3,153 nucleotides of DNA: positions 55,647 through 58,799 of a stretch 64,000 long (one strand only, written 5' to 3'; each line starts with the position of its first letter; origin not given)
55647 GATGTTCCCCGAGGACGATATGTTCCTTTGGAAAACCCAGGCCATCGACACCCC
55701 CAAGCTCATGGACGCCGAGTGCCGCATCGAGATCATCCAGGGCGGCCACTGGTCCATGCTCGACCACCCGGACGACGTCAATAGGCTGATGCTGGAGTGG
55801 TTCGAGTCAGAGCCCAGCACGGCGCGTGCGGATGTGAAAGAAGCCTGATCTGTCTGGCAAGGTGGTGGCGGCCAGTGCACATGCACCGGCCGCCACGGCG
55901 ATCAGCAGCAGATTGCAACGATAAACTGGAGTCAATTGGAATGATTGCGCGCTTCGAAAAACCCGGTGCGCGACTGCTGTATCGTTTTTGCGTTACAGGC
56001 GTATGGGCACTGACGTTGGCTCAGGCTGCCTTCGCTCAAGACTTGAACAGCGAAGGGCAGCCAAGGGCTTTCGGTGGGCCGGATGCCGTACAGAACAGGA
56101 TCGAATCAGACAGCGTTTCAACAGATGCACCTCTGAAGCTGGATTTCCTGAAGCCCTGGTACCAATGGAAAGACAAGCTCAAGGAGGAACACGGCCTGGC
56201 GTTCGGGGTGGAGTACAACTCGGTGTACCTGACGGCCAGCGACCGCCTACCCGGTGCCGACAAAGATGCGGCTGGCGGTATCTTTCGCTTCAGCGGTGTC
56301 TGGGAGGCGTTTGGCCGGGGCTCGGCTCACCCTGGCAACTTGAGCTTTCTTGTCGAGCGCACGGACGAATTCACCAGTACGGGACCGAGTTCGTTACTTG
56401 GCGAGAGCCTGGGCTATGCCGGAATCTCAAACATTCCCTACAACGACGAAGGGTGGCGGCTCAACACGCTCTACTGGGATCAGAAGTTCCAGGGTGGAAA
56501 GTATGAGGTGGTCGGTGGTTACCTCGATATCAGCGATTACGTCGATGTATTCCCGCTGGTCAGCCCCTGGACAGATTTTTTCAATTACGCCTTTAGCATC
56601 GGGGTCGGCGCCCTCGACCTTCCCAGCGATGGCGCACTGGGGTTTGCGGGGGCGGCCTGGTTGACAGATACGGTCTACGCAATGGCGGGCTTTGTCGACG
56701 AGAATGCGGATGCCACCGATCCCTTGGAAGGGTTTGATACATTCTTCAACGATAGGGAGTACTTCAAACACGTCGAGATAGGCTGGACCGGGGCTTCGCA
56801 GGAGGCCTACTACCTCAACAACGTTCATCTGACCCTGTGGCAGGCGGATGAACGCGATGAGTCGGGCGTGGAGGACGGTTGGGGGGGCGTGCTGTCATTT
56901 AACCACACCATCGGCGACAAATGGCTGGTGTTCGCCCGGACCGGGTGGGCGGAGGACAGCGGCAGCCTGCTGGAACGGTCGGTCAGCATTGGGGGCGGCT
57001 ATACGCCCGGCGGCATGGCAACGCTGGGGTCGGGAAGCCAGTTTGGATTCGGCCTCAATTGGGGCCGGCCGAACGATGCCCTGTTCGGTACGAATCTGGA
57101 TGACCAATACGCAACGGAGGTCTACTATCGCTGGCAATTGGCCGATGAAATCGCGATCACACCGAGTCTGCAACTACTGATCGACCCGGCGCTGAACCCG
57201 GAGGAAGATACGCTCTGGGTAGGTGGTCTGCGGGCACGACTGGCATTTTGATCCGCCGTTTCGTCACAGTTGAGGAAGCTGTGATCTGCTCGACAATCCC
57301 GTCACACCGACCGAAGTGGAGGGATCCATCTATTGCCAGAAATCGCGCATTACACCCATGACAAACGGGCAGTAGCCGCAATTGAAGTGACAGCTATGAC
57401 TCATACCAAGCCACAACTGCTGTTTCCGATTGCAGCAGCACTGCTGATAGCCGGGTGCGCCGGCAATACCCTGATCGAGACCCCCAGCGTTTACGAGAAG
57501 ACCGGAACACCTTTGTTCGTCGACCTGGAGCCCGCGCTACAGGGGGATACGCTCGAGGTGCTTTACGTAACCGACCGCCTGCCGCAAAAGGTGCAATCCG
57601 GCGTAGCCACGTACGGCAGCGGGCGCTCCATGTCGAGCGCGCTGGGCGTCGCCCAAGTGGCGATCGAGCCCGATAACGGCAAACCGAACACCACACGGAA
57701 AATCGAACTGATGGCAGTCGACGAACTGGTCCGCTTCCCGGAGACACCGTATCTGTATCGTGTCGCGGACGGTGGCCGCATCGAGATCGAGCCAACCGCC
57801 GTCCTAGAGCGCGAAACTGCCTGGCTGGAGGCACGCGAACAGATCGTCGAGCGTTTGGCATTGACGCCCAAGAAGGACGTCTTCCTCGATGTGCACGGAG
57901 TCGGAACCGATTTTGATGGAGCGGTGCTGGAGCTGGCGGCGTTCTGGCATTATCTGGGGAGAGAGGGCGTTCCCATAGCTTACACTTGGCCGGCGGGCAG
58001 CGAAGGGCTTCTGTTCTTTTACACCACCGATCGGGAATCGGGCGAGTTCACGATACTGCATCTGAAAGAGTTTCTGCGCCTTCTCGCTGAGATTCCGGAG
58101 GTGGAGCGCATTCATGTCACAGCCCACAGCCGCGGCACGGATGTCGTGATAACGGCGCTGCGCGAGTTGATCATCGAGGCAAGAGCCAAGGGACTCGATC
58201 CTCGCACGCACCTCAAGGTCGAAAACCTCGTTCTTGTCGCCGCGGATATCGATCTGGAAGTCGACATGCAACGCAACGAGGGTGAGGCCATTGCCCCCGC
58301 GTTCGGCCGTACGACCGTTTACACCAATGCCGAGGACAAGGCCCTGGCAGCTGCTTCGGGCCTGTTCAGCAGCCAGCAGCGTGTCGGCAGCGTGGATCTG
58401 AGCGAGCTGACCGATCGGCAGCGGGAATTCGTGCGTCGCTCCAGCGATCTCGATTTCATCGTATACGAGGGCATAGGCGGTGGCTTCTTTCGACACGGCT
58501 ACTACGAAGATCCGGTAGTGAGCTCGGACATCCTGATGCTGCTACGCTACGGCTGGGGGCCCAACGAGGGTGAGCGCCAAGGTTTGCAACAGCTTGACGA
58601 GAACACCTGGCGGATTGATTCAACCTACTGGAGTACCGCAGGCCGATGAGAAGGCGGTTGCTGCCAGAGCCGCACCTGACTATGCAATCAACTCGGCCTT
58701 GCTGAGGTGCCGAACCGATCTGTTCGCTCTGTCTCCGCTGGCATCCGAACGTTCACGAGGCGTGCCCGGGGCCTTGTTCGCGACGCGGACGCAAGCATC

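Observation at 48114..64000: Accessory region built as an array of same-orientation oriIS-bounded units inside a disrupted sulfatase gene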

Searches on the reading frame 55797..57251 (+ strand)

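Call 7: search_protein_families(library=pfam, proteins=[window:55797-57251:+], max_evalue=0.01)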
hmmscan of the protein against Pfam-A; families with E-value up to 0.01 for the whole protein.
window:55797-57251:+ (484 aa): 2 families
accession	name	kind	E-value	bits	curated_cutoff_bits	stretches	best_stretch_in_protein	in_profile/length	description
PF04966.18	OprB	-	2.5e-17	63.8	22.9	1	190-484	61-372/372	Carbohydrate-selective porin, OprB family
PF04338.18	DUF481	-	0.0089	16.5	21.1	0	353-452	41-143/210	Protein of unknown function, DUF481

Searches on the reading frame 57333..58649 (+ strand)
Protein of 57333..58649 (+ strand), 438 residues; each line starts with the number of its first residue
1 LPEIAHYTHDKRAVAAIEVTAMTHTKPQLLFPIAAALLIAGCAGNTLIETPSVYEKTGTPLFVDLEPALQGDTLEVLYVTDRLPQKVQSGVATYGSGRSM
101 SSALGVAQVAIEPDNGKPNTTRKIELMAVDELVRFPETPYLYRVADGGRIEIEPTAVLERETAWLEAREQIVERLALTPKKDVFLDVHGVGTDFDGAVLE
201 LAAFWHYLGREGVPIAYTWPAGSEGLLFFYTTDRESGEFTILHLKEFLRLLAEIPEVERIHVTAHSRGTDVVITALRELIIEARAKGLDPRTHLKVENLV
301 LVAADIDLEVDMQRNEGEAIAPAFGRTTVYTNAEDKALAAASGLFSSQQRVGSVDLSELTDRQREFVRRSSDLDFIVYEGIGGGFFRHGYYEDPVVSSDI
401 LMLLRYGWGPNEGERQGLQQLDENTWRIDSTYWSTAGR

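Call 7: search_protein_families(library=pfam, proteins=[window:57333-58649:+], max_evalue=0.01)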
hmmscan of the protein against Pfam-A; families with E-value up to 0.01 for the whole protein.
window:57333-58649:+ (438 aa): 1 family
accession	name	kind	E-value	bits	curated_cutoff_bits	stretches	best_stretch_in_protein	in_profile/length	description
PF05990.18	DUF900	-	1.5e-39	136.3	20.5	1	167-391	5-218/232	Alpha/beta hydrolase of unknown function (DUF900)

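Call 13: search_protein_families(library=ncbifam, proteins=[window:57333-58649:+], max_evalue=0.001)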
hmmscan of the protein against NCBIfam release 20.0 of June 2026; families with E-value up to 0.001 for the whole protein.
window:57333-58649:+ (438 aa): 0 families

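Call 51: find_encoding_contigs(protein=window:57333-58649:+, flank=10000, max_places=6)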
Protein window:57333-58649:+ (438 aa): 12 contigs read that carry it; 6 places shown.
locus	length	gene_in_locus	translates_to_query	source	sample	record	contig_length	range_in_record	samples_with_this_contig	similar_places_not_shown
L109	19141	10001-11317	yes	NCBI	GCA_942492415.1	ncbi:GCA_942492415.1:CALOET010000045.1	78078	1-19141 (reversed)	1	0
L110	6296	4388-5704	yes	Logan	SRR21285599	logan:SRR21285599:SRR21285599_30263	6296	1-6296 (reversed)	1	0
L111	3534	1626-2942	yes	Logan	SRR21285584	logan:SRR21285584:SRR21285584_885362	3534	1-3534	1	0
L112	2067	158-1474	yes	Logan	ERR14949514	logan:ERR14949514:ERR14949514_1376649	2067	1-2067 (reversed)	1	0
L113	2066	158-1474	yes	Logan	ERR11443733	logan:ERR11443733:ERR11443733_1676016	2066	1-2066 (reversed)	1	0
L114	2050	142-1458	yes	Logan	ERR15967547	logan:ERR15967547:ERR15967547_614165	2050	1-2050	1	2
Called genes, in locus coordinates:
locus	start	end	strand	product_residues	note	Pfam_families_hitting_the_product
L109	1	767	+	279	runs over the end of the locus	PF00459:Inositol_P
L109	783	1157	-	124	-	PF16347:SGSH_C (weak)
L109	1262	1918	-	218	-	PF01323:DSBA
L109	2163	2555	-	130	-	-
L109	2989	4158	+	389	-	-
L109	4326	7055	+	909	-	PF13191:AAA_16 (weak), PF25873:WHD_MalT, PF17874:TPR_MalT, PF00196:GerE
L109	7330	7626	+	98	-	-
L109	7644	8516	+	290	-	PF00561:Abhydrolase_1, PF12146:Hydrolase_4 (weak), PF12697:Abhydrolase_6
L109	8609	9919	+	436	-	PF04966:OprB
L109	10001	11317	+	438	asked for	PF05990:DUF900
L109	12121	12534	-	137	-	PF04986:Y2_Tnp (faint)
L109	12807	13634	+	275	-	PF08401:ArdcN, PF18818:MPTase-PolyVal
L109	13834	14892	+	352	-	PF02661:Fic, PF13412:HTH_24 (faint)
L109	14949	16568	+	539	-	-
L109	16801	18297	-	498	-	PF14319:Zn_Tnp_IS91, PF04986:Y2_Tnp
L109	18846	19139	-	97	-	?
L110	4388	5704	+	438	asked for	PF05990:DUF900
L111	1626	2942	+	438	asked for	PF05990:DUF900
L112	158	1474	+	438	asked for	PF05990:DUF900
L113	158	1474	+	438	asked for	PF05990:DUF900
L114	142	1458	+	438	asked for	PF05990:DUF900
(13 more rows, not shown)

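Call 52: search_protein_families(library=ncbifam, proteins=[L109:12807-13634:+, L109:13834-14892:+, L109:14949-16568:+, L109:16801-18297:-, L109:7330-7626:+], max_evalue=0.01)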
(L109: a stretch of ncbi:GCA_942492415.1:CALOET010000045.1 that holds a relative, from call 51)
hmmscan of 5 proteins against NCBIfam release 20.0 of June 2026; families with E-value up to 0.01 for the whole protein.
L109:12807-13634:+ (275 aa): 0 families

L109:13834-14892:+ (352 aa): 7 families
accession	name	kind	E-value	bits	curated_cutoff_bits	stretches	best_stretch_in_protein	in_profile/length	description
NF046030.1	ProtAdlyltaseSoFic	equivalog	1.2e-20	73.9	550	1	165-346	157-343/361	protein adenylyltransferase Fic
TIGR02613.1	mob_myst_B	hypoth_equivalog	1.5e-07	31.5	124.4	1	115-265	43-183/186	mobile mystery protein B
NF033788.1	HTH_metalloreg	subfamily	0.00027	20.7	55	1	297-351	14-68/77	metalloregulator ArsR/SmtB family transcription factor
TIGR01884.1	cas_HTH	subfamily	0.00058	19.3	60.2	1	278-349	126-196/202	CRISPR-associated CARF protein Csa3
NF040887.2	trans_reg_YciT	exception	0.00076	19.1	450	1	299-340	8-49/246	DNA-binding transcriptional regulator YciT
NF041381.1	XopAC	subfamily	0.0014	17.4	450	1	58-212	254-405/451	XopAC/AvrAC family type III secretion system effector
TIGR02431.1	pcaR_pcaU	subfamily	0.0099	15.2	284.75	0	304-341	20-57/248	beta-ketoadipate pathway transcriptional regulators, PcaR/PcaU/PobR family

L109:14949-16568:+ (539 aa): 0 families

L109:16801-18297:- (498 aa): 2 families
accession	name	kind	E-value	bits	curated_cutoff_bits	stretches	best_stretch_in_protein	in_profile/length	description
NF052416.1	ISCR_clade_Ia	exception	1.5e-201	670.4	925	1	12-493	19-508/509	ISCR element clade Ia family transposase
NF033538.2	transpos_IS91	equivalog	6.3e-28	97.8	125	2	32-199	5-163/356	IS91 family transposase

L109:7330-7626:+ (98 aa): 0 families

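Call 53: search_protein_families(library=pfam, proteins=[L109:14949-16568:+, L109:13834-14892:+, L109:12807-13634:+, L109:7330-7626:+], max_evalue=0.1)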
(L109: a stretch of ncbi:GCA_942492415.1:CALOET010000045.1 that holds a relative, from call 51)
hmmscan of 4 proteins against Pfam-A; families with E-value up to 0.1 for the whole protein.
L109:14949-16568:+ (539 aa): 0 families

L109:13834-14892:+ (352 aa): 23 families
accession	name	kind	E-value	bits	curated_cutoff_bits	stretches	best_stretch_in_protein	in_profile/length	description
PF02661.23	Fic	-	1.4e-17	64.8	24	1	108-218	2-93/93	Fic/DOC family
PF13412.12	HTH_24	-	1.1e-05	25.3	21.9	1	296-336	5-45/48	Winged helix-turn-helix DNA-binding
PF12840.13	HTH_20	-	0.00012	22.4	27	1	295-336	5-46/51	Helix-turn-helix domain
PF06163.17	DUF977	-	0.00013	22.5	22.1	1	299-342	17-60/134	Bacterial protein of unknown function (DUF977)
PF09339.16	HTH_IclR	-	0.00042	20.5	22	1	298-340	7-50/52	IclR helix-turn-helix domain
PF22168.2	DIP2311-like_C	-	0.0005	20.8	27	1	307-351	18-62/63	Transcriptional regulator DIP2311-like, C-terminal domain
PF13551.12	HTH_29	-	0.0022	18.5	28.1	1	306-345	10-52/64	Winged helix-turn helix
PF24033.1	DUF7342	-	0.005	17.3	31.6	1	310-351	19-60/150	Family of unknown function (DUF7342)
PF12728.13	HTH_17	-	0.0052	17.5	27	1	310-344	3-33/51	Helix-turn-helix domain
PF12802.13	MarR_2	-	0.0073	16.9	27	1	302-341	14-53/61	MarR family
PF13730.12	HTH_36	-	0.011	16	25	0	315-338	32-55/55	Helix-turn-helix domain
PF13384.12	HTH_23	-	0.012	15.9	24.6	1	306-336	16-45/50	Homeodomain-like domain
PF20389.3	DUF6684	-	0.014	16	24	1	185-206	20-40/79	Family of unknown function (DUF6684)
PF08279.18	HTH_11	-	0.017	15.5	25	1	298-336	4-43/55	HTH domain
PF25212.1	HVO_A0114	-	0.017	15.4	27.6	1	288-345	16-73/84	HVO_A0114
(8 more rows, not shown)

L109:12807-13634:+ (275 aa): 3 families
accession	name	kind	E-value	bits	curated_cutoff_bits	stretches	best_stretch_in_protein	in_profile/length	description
PF18818.7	MPTase-PolyVal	-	2.2e-55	186.5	27.5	1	127-254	1-126/126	Zincin-like metallopeptidase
PF08401.16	ArdcN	-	4.5e-34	117.7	22.6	1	2-100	24-123/123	N-terminal domain of anti-restriction factor ArdC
PF20054.4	Tc-38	-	0.00013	22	23.2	1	34-69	16-51/70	Trypanosoma Tc-38 (p38) protein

L109:7330-7626:+ (98 aa): 0 families
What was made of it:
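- Checked: Its identity was confirmed through the sister strain (call 53).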

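Call 72: search_dna_similar(query=L109:14949-16568:+, collection=plasmids, mode=protein, max_rows=8)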
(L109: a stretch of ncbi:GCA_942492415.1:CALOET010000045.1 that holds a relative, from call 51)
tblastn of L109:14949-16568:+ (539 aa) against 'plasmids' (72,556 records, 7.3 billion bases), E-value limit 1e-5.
Records with a match: 3; places in all: 3; records where one place covers at least 80% of the query: 0.
Best place of each record, by identity: <60% 3.
By first word of the organism name: Bradyrhizobium 2; Rhizobium 1.
By predicted mobility (MOB-suite, as given by PLSDB): conjugative 3.
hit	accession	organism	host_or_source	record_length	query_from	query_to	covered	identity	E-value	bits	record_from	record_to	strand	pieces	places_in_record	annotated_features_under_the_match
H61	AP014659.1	Bradyrhizobium diazoefficiens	-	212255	38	444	76%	23.3%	4e-9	67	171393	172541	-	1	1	uncharacterized protein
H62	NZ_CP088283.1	Bradyrhizobium quebecense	soybean cv. AC Glengarry,Cell ...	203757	38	444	76%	23.2%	9e-13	79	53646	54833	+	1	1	hypothetical protein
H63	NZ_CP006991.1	Rhizobium etli bv. mimosae str. IE4771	Phaseolus vulgaris,whole organism,nodule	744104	339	531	36%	28.0%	4e-15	87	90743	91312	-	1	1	hypothetical protein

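Call 73: search_protein_families(library=padloc, proteins=[L109:14949-16568:+, L109:13834-14892:+, L109:12807-13634:+], max_evalue=0.001)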
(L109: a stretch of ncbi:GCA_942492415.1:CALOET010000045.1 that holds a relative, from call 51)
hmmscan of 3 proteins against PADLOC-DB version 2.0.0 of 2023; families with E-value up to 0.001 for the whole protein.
L109:14949-16568:+ (539 aa): 0 families

L109:13834-14892:+ (352 aa): 12 families
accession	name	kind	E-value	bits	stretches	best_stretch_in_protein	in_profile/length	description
PDLC03963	SoFic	-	1.3e-51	174.1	1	8-349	21-349/361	-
PDLC04836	PDC-S04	-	2e-21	74.3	1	55-250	32-213/244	-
PDLC04837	PDC-S04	-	5.3e-20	69.7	1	46-250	23-209/234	-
PDLC04840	PDC-S04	-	4.5e-17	60.5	1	55-221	18-177/227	-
PDLC04839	PDC-S04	-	9.4e-16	56.1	1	189-249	130-186/205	-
PDLC04966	PDC-S24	-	2.2e-12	44.6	1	88-250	215-369/497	-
PDLC04838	PDC-S04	-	8e-07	27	1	196-224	140-168/209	-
PDLC01268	CasR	-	2.4e-05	22.4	1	267-345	94-172/179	"CAS-I,CAS-II,CAS-III,CAS-IV,CAS-V,CAS-VI; associated_signaling"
PDLC01044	Csa3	-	5.4e-05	21.2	1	286-342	128-183/194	Type I-A associated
PDLC01850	CARF3--CARF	-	0.00016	19.7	1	289-346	140-197/209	-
PDLC01438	Csa3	-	0.00021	19.4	1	292-349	145-199/305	"CAS-I,CAS-II,CAS-III,CAS-IV,CAS-V,CAS-VI; associated_signaling"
PDLC01434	CasR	-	0.00022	19.1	1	267-345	97-178/191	"CAS-I,CAS-II,CAS-III,CAS-IV,CAS-V,CAS-VI; associated_signaling"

L109:12807-13634:+ (275 aa): 0 families
